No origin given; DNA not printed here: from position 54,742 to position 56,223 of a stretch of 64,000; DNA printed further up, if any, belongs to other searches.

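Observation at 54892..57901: Mrr-type nuclease-fold domain fused to a TM helix and a glycosylated extracellular domain, in tandem with a Thr/Pro-linker surface glycoprotein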

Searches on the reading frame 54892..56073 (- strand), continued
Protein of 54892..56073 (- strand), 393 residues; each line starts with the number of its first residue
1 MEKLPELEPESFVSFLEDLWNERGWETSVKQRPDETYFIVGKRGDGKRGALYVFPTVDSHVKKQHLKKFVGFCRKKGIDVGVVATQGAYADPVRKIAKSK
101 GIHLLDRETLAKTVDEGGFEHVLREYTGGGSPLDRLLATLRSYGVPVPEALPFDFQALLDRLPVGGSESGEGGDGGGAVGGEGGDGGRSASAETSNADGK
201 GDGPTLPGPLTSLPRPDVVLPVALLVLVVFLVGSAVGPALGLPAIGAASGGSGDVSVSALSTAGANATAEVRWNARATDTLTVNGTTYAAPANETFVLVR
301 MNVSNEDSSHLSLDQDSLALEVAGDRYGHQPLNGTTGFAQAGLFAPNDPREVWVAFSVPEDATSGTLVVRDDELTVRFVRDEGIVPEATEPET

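Call 13: find_encoding_contigs(protein=P0073, flank=8000, max_places=2)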
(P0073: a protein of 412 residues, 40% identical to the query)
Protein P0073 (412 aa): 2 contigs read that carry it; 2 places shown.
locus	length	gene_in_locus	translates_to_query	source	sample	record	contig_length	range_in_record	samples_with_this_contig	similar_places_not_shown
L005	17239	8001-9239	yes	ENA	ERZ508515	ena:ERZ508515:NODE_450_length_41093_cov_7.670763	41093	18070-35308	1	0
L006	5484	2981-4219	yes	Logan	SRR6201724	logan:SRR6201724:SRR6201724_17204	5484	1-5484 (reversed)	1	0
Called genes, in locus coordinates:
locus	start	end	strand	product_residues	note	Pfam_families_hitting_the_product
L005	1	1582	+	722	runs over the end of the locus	PF00133:tRNA-synt_1, PF01406:tRNA-synt_1e (weak), PF09334:tRNA-synt_1g, PF08264:Anticodon_1, PF19303:Anticodon_3, PF01588:tRNA_bind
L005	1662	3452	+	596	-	PF08448:PAS_4, PF08447:PAS_3, PF00989:PAS, PF08447:PAS_3, PF08448:PAS_4, PF13426:PAS_9, PF00512:HisKA, PF02518:HATPase_c, +4 more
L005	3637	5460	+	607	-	PF00224:PK, PF02887:PK_C, PF00391:PEP-utilizers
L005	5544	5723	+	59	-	PF23994:DUF7312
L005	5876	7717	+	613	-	PF23951:DUF7282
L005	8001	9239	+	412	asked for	PF04471:Mrr_cat (weak), PF11611:DUF4352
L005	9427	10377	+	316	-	PF09721:Exosortase_EpsH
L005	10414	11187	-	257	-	PF00590:TP_methylase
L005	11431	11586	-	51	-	PF24444:DUF7563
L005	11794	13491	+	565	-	-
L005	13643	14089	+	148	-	-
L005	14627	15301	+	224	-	PF01899:MNHE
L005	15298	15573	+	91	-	PF04066:MrpF_PhaF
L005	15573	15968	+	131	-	PF03334:PhaG_MnhG_YufB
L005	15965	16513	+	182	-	PF13244:MbhD, PF20501:MbhE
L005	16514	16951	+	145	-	PF04039:MnhB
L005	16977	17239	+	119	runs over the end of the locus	PF00420:Oxidored_q2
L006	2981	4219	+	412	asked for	PF04471:Mrr_cat (weak), PF11611:DUF4352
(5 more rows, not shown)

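Call 15: find_related_loci(query=A1, collection=genome_contigs, flank=8000)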
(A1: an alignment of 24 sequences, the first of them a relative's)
Query A1 (393 aa) in genome_contigs; peptide patterns used: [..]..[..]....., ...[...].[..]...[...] (x = any residue, [..] = any of these).
103 stretches matched a pattern; 16 encode a relative of the query (tblastn E <= 1e-3); 16 distinct loci.
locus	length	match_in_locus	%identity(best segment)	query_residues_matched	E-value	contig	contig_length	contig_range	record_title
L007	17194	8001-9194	71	1-389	2e-167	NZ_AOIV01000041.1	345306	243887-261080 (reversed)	Halogeometricum pallidum JCM 14848 contig_41, whole genome shotgun sequence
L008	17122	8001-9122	57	4-390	7e-121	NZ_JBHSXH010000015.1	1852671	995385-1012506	Halopelagius fulvigenes strain YIM 94188 GCM70025820_6, whole genome shotgun sequence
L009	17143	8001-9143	51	4-389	9e-114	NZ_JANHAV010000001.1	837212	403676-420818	Halobellus inordinatus strain YC20 Scaffold1_1, whole genome shotgun sequence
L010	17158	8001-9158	50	4-389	9e-114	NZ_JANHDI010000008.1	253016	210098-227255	Halobellus rarus strain YC21 Scaffold6_1, whole genome shotgun sequence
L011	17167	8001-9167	52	4-389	1e-113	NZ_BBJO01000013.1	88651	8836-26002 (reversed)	Halobellus rufus strain CBA1103, whole genome shotgun sequence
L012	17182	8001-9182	50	4-392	5e-113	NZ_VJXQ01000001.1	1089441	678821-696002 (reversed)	Halobellus captivus strain ZY21 scaffold1, whole genome shotgun sequence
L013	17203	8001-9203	50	4-389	2e-112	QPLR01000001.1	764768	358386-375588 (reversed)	Halobellus sp. Atlit-31R P_contig000001, whole genome shotgun sequence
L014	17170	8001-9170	53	4-393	8e-112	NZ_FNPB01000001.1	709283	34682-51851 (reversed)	Halobellus clavatus strain CGMCC 1.10118, whole genome shotgun sequence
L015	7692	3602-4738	53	4-389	1e-110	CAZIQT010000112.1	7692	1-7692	MAG TPA_asm: uncultured Halobellus sp. isolate SRP090399_co3_60 genome assembly, contig: NODE_3214_length_7692_cov_19.89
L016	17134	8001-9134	51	4-393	2e-108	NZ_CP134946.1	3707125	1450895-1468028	Halobellus marinus strain DFY28 chromosome, complete genome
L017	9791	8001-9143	51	4-389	4e-108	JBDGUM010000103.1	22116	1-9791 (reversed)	MAG: Halobellus sp. isolate DAL-WCL_39_63C4R c_000000002043, whole genome shotgun sequence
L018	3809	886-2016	51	4-389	2e-108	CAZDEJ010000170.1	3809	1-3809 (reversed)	MAG TPA_asm: uncultured Halobellus sp. isolate SRP090399_co1_60 genome assembly, contig: NODE_9546_length_3809_cov_30.71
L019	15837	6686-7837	49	4-389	2e-97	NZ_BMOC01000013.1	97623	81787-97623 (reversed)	Halobellus salinus strain JCM 14359 sequence13, whole genome shotgun sequence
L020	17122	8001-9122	49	4-389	7e-108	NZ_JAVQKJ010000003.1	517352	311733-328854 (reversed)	Halobellus ordinarius strain ZY16 ZY16_ctg003, whole genome shotgun sequence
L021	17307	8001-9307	60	4-393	7e-60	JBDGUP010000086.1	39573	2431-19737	MAG: Haloquadratum sp. isolate DAL-WCL_83C5R c_000000000607, whole genome shotgun sequence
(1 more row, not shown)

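Call 16: search_protein_representatives(alignment_id=A1)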
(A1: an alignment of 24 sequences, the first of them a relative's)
Query: 24 sequences, 385 profile positions. Proteins with E-value up to 0.001 (for the whole library): 536; up to 1e-10: 63; up to 1e-30: 27. The best 150 are listed.
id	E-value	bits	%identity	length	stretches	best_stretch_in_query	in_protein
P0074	1.8e-180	616.6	-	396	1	1-383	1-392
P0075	4.5e-105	368.4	-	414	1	1-381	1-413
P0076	4.5e-97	342.1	-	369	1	2-381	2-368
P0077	2.0e-90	320.2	-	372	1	2-380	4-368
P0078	3.5e-88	312.8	-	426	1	6-379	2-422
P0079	2.3e-84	300.2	-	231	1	162-383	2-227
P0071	6.1e-84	298.9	-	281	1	2-210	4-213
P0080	1.3e-82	294.4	-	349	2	208-379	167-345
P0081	3.6e-80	286.5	-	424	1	1-379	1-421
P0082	1.9e-79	284.1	-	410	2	5-133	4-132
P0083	2.1e-74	267.5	-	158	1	230-383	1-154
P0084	1.2e-69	251.8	-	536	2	4-145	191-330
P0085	1.3e-69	251.7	-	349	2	216-379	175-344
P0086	3.1e-69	250.5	-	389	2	5-153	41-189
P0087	3.1e-63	230.7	-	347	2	5-146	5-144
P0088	4.3e-61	223.7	-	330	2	2-161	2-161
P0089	1.0e-57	212.6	-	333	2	1-143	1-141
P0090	7.7e-56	206.4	-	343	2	4-145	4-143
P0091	4.1e-54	200.7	-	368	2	194-378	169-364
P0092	2.8e-53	197.9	-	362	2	1-142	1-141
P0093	1.5e-48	182.3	-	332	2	190-374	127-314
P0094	2.1e-45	172.0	-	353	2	203-382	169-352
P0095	2.5e-44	168.5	-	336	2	200-381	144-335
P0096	7.3e-44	166.9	-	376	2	3-167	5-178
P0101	8.4e-28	114.1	-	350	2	174-382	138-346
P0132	5.5e-11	58.7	-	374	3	2-126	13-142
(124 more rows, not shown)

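Call 18: predict_structure(alignment_id=A1)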
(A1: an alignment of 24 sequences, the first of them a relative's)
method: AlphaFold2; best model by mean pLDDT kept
length: 393 residues; sequences in the alignment: 24
mean_pLDDT: 78.1   pTM: 0.43
mean pLDDT of the five models: 78.1, 77.0, 72.7, 71.7, 69.4
residues with pLDDT >= 90: 203; 70-90: 63; 50-70: 48; < 50: 79
segments of 3 or more residues with pLDDT < 50: 162-219, 233-252
pLDDT, mean of each block of 10 residues (from residue 1): 85 96 96 96 95 96 97 97 97 96 95 89 79 65 68 64 45 41 40 39 39 42 60 43 35 75 83 95 92 96 93 94 95 83 91 95 93 88 85 61
secondary structure, 60 per line:
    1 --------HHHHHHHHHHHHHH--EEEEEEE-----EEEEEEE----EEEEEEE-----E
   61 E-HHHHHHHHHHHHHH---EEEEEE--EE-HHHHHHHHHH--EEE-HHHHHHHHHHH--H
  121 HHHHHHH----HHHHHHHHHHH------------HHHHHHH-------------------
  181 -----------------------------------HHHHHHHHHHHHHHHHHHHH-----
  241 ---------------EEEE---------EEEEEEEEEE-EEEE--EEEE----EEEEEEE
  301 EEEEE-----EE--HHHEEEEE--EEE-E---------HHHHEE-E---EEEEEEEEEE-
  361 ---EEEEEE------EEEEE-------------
elements in order: H9-22 E25-31 E37-43 E48-54 H63-76 E80-85 H91-100 E103-105 H107-117 H120-127 H132-142 H155-161 H216-235 E256-259 E269-278 E280-283 E286-289 E294-305 E318-322 E325-327 H339-342 E350-359 E364-369 E376-380

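Call 22: find_encoding_contigs(protein=P0087, flank=7000, max_places=2)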
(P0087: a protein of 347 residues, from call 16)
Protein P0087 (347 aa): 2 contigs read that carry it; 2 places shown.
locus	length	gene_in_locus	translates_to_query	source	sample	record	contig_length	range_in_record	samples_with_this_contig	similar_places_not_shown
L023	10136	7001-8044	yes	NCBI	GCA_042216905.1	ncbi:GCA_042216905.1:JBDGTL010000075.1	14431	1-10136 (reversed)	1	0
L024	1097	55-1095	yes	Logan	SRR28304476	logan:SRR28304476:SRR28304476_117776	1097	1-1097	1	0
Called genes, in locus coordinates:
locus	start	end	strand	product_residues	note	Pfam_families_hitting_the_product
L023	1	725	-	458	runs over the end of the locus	PF01935:DUF87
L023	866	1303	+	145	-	-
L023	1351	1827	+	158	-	PF04307:YdjM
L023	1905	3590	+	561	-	PF04675:DNA_ligase_A_N, PF01068:DNA_ligase_A_M, PF04679:DNA_ligase_A_C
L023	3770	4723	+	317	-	PF07521:RMMBL (faint)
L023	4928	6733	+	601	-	PF23951:DUF7282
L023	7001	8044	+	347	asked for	PF04471:Mrr_cat (weak)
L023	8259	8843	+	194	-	PF00827:Ribosomal_L15e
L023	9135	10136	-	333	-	PF02080:TrkA_C, PF03600:CitMHS, PF00939:Na_sulph_symp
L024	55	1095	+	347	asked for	PF04471:Mrr_cat (weak)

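Call 23: find_encoding_contigs(protein=P0094, flank=7000, max_places=2)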
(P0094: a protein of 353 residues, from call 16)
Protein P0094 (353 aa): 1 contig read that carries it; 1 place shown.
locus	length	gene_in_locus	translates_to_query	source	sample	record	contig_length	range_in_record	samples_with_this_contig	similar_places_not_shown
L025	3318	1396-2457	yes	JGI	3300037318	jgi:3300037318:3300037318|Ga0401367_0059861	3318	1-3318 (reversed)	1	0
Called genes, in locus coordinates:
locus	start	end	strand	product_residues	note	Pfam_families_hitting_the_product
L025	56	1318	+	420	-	-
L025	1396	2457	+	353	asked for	PF04471:Mrr_cat, PF11611:DUF4352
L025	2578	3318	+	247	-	?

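Call 24: fold_search(model_id=the predicted structure, library=pdb)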
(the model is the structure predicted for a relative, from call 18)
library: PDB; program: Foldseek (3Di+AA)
matches with E <= 10: 1015; with E <= 0.001: 8
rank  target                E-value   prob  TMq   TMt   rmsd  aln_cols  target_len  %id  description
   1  5gkj_B                3.3e-05  1.00  0.20  0.33   4.9       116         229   13  Structure of EndoMS in apo form (released 2016-11-02)
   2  9a4z_A                5.7e-05  1.00  0.24  0.48  12.4       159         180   17  Integrative model of YXKC-DACA by crosslinking MS and deep learning (released 2024-09-18)
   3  5bxg                  2.2e-04  1.00  0.20  0.46  11.8       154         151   13  Crystal structure of an uncharacterized beta-sandwich protein (CD630_09570) from Clostridium difficile 630 at 1.90 A res (released 2015-07-08)
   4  4f0q_D                2.6e-04  1.00  0.23  0.21  12.4       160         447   19  MspJI Restriction Endonuclease - P21 Form (released 2012-08-08)
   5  5gke_A                5.6e-04  1.00  0.20  0.31   5.7       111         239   14  Structure of EndoMS-dsDNA1 complex (released 2016-11-02)
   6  4eae_B                7.1e-04  1.00  0.16  0.31   6.6       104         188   12  The crystal structure of a functionally unknown protein from Listeria monocytogenes EGD-e (released 2012-04-04)
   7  4r4g                  7.5e-04  1.00  0.18  0.22   6.8        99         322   14  Crystal structure of a putative lipoprotein (ycdA) from Bacillus subtilis subsp. subtilis str. 168 at 2.62 A resolution (released 2014-09-17)
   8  4eae_A                9.5e-04  1.00  0.16  0.32   6.2       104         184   12  The crystal structure of a functionally unknown protein from Listeria monocytogenes EGD-e (released 2012-04-04)
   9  4f0p_B                1.0e-03  1.00  0.24  0.21  12.5       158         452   17  MspJI Restriction Endonuclease - P31 Form (released 2012-08-08)
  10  8uhd_E                1.7e-03  1.00  0.21  0.38   3.6       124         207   10  Structure of paused transcription complex Pol II-DSIF-NELF - post-translocated (released 2024-03-20)
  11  1y88                  2.8e-03  1.00  0.20  0.40   4.9       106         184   18  Crystal Structure of Protein of Unknown Function AF1548 (released 2004-12-21)
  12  4f0p_A                3.3e-03  1.00  0.22  0.20  12.8       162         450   17  MspJI Restriction Endonuclease - P31 Form (released 2012-08-08)
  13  2vld_A                3.5e-03  1.00  0.20  0.32   8.1       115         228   13  crystal structure of a repair endonuclease from Pyrococcus abyssi (released 2009-05-19)
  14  3nrf_B                3.7e-03  1.00  0.17  0.54   6.6       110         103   18  Crystal structure of an apag protein (PA1934) from pseudomonas aeruginosa pao1 at 1.50 A resolution (released 2010-07-28)
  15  5gkj_A                3.9e-03  1.00  0.17  0.29   5.5        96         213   14  Structure of EndoMS in apo form (released 2016-11-02)
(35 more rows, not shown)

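Call 26: search_protein_families(library=padloc, proteins=[window:54892-56073:-], max_evalue=1)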
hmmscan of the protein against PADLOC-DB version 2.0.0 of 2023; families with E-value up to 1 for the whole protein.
window:54892-56073:- (393 aa): 1 family
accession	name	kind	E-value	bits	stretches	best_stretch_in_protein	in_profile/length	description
PDLC00631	ZorD1|ZorD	-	0.015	11.1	1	1-115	942-1061/1071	"SWI2/SNF2 helicase, Mrr-like nuclease"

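Call 35: list_cluster_members(proteins=[P0076, P0077, P0080, P0082, P0085, P0087, P0088, P0089, P0090, P0092])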
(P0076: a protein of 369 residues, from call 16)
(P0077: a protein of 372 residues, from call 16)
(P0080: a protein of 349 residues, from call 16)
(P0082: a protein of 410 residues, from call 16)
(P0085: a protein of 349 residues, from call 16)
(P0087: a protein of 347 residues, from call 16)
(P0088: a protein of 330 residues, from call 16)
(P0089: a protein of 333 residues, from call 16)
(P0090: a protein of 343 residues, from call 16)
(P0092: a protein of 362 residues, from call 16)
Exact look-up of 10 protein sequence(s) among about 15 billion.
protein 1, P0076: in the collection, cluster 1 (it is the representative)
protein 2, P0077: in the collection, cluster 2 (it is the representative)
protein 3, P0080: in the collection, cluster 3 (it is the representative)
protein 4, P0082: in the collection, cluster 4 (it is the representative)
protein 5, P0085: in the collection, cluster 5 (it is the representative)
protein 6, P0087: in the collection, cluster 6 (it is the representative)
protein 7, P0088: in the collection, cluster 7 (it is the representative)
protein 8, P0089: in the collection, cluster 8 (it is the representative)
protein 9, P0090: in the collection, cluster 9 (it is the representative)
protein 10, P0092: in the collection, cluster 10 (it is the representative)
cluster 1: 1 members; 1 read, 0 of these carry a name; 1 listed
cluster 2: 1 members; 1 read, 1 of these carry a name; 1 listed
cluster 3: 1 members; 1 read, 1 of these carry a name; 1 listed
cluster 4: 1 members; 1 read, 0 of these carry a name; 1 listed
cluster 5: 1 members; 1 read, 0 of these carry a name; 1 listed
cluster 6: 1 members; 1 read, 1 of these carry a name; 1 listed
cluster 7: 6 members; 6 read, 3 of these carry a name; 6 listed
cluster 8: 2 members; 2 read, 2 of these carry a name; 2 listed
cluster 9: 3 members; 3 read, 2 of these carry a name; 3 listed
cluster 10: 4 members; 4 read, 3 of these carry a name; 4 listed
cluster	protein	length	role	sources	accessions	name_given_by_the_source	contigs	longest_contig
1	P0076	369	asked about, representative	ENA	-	-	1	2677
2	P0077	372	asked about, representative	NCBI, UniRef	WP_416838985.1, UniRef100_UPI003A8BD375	hypothetical protein [Haloferax sp. DFSO52] | hypothetical protein n=1 Tax=Haloferax sp. DFSO52 TaxID=3388505 RepID=UPI003A8BD375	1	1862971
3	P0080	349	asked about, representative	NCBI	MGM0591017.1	MAG: DUF4352 domain-containing protein [Halobacteriota archaeon]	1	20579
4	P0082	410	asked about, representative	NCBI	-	-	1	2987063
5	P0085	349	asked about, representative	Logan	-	-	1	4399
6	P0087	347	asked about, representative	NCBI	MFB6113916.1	MAG: restriction endonuclease [Halodesulfurarchaeum sp.]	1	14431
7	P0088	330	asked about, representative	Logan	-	-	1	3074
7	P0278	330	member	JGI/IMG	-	hypothetical protein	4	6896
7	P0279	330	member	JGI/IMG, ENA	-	hypothetical protein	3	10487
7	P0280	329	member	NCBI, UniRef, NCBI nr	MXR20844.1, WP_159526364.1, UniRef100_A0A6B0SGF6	restriction endonuclease [Halobacterium bonnevillei] | Restriction endonuclease type IV Mrr domain-containing protein n=1 Tax=Halobacterium ...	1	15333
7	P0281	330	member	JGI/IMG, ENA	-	-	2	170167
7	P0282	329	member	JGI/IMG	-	-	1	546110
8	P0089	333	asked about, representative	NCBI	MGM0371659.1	MAG: restriction endonuclease [Halobacteriota archaeon]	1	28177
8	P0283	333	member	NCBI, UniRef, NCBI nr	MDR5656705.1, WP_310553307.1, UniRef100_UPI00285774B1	restriction endonuclease [Halodesulfurarchaeum sp. HSR-GB] | restriction endonuclease n=1 Tax=Halodesulfurarchaeum sp. HSR-GB TaxID=3074077 ...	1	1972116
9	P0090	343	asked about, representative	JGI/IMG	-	hypothetical protein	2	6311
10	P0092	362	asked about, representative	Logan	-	-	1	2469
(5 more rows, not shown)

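Call 38: search_dna_similar(query=window:54892-56073:-, collection=phages, mode=protein, max_evalue=0.001)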
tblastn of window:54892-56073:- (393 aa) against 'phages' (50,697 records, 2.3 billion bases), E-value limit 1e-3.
No match.

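Call 39: search_dna_similar(query=window:54892-56073:-, collection=plasmids, mode=protein, max_evalue=0.001)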
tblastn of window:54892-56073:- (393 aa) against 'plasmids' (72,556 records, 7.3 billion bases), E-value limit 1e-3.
Records with a match: 1; places in all: 1; records where one place covers at least 80% of the query: 0.
Best place of each record, by identity: <60% 1.
By first word of the organism name: Haloquadratum 1.
By predicted mobility (MOB-suite, as given by PLSDB): non-mobilizable 1.
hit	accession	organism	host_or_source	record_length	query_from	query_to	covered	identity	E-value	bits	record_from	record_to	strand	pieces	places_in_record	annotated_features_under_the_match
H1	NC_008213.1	Haloquadratum walsbyi DSM 16790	-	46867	2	139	35%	20.9%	3e-4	51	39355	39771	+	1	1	CFI-box-CTERM domain-containing protein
